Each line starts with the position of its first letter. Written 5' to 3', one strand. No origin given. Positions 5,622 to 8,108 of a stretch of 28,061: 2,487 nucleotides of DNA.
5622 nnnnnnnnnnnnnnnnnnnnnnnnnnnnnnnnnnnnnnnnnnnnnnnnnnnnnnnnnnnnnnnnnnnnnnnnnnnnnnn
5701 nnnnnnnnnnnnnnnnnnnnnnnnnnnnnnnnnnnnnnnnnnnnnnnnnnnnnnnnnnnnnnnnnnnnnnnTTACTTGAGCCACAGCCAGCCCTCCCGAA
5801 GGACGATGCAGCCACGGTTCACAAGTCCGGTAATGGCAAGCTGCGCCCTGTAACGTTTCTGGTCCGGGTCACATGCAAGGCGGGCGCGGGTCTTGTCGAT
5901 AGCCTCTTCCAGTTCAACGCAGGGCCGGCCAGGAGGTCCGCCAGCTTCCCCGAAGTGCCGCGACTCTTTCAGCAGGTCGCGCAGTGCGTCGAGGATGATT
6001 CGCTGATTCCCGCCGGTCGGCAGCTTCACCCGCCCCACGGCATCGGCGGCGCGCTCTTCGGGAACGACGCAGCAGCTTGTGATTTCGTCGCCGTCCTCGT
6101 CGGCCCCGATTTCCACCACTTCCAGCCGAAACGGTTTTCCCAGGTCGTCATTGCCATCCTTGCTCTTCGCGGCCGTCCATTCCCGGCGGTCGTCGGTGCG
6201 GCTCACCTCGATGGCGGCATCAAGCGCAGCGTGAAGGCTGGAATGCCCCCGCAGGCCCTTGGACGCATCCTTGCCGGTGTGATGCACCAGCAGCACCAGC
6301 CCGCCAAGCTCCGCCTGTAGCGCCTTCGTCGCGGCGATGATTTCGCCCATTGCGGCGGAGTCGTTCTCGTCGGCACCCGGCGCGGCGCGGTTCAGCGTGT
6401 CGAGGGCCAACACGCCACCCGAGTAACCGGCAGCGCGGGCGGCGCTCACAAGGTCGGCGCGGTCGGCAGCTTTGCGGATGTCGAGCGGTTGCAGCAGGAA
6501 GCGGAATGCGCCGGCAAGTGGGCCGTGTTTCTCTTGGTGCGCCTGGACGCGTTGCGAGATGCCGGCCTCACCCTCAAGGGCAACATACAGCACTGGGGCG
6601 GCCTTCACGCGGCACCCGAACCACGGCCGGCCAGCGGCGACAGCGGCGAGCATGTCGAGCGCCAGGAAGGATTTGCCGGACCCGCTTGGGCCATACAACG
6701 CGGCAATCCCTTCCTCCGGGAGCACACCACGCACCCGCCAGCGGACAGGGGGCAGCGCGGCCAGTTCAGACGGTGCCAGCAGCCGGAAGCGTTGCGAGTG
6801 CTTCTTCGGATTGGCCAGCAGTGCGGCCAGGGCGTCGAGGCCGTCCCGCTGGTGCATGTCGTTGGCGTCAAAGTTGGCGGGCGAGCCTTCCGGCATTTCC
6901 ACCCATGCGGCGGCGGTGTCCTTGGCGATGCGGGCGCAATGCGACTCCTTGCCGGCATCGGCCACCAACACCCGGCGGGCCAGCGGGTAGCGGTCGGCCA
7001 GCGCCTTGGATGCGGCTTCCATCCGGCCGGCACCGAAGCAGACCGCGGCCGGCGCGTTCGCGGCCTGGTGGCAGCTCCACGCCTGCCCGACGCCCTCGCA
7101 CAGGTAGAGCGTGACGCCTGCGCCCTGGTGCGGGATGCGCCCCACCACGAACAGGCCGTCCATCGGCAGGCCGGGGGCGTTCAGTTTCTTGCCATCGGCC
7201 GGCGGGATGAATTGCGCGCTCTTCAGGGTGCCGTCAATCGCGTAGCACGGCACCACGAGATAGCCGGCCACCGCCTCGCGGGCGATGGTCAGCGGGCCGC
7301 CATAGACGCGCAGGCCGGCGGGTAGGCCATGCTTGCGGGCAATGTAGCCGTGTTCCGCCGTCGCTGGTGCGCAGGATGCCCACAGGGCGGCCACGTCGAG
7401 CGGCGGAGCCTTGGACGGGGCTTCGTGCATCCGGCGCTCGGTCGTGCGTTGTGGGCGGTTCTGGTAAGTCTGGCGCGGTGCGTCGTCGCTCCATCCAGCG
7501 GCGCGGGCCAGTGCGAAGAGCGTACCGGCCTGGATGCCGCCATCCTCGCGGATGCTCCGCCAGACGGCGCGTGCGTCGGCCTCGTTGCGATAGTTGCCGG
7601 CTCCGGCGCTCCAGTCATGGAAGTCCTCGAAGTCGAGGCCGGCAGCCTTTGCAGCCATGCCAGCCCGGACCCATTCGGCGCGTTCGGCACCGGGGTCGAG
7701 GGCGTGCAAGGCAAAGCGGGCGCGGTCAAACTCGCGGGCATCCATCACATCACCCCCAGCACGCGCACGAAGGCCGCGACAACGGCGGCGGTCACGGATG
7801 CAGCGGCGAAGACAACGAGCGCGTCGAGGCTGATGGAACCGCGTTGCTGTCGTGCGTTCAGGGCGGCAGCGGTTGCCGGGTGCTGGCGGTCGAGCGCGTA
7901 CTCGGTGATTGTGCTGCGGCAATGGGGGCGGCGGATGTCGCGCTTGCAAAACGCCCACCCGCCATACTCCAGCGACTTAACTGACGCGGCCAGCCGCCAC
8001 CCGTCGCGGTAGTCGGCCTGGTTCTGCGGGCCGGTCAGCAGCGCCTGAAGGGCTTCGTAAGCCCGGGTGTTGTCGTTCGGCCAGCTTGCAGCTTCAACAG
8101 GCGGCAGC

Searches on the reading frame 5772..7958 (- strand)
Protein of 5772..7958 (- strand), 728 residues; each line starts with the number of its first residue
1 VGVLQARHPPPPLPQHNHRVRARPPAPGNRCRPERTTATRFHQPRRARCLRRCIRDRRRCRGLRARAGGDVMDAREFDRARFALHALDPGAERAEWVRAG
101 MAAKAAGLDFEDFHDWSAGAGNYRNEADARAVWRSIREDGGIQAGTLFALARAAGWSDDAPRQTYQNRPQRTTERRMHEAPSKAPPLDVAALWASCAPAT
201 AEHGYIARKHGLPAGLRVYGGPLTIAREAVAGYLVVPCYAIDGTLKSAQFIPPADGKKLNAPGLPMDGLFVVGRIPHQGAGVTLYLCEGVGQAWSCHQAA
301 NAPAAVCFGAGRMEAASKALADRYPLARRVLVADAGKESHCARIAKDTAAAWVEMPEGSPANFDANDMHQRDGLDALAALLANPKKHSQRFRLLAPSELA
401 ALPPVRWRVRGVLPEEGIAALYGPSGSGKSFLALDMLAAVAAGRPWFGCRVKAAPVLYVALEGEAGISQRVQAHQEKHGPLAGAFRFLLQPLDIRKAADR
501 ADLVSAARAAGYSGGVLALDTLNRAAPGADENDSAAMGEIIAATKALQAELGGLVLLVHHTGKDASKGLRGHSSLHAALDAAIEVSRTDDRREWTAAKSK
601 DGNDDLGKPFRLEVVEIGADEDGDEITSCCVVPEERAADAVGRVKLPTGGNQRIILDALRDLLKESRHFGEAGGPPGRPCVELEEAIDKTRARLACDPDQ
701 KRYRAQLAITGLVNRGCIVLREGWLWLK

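Call 9: search_protein_families(library=pfam, proteins=[window:5772-7958:-], max_evalue=0.01)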
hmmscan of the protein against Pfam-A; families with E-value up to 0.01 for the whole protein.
window:5772-7958:- (728 aa): 3 families
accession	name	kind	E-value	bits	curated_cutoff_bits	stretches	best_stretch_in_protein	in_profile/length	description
PF13481.12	AAA_25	-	1.9e-38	132.5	27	1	395-565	12-194/195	AAA domain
PF08707.16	PriCT_2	-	5.5e-15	56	22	1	83-151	4-77/77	Primase C terminal 2 (PriCT-2)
PF13191.12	AAA_16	-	0.0088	17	32.6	0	417-503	25-119/167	AAA ATPase domain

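Call 11: search_protein_families(library=phrogs, proteins=[window:5772-7958:-], max_evalue=0.01)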
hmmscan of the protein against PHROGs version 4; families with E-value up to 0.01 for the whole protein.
window:5772-7958:- (728 aa): 16 families
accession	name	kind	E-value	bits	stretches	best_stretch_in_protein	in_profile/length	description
phrog_2850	-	unknown function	7.6e-51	174.4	1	374-640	115-388/465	-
phrog_906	-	DNA, RNA and nucleotide metabolism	3e-39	136.5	1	347-638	457-743/872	DNA polymerase/primase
phrog_6012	-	DNA, RNA and nucleotide metabolism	1.8e-30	107.5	1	364-614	98-354/447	DNA helicase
phrog_2249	-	DNA, RNA and nucleotide metabolism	7.6e-26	92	1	85-382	29-320/802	DNA primase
phrog_3228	-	DNA, RNA and nucleotide metabolism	3.9e-24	86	1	409-627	367-600/766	replicative helicase-primase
phrog_2597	-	DNA, RNA and nucleotide metabolism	7.6e-22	78.6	2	84-160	11-90/747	DNA primase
phrog_3123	-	unknown function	1.9e-18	67.4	1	400-591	325-542/583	-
phrog_239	-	DNA, RNA and nucleotide metabolism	2.6e-12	47.5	1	281-592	193-560/801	DNA primase/helicase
phrog_510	-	DNA, RNA and nucleotide metabolism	2.2e-10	40.9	1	154-384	94-360/667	DNA primase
phrog_35358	-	DNA, RNA and nucleotide metabolism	6.3e-10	38.7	1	152-340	92-291/968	DNA primase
phrog_6357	-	unknown function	3e-09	37.6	1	406-589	21-191/321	-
phrog_19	-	DNA, RNA and nucleotide metabolism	2e-07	31.2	1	501-618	445-582/621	DnaB-like replicative helicase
phrog_1284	-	unknown function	3.2e-07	31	1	406-463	25-82/306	-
phrog_25693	-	unknown function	0.00015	21.5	0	399-446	33-80/405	-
phrog_296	-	integration and excision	0.003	17.3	1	397-439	301-341/626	DNA transposition protein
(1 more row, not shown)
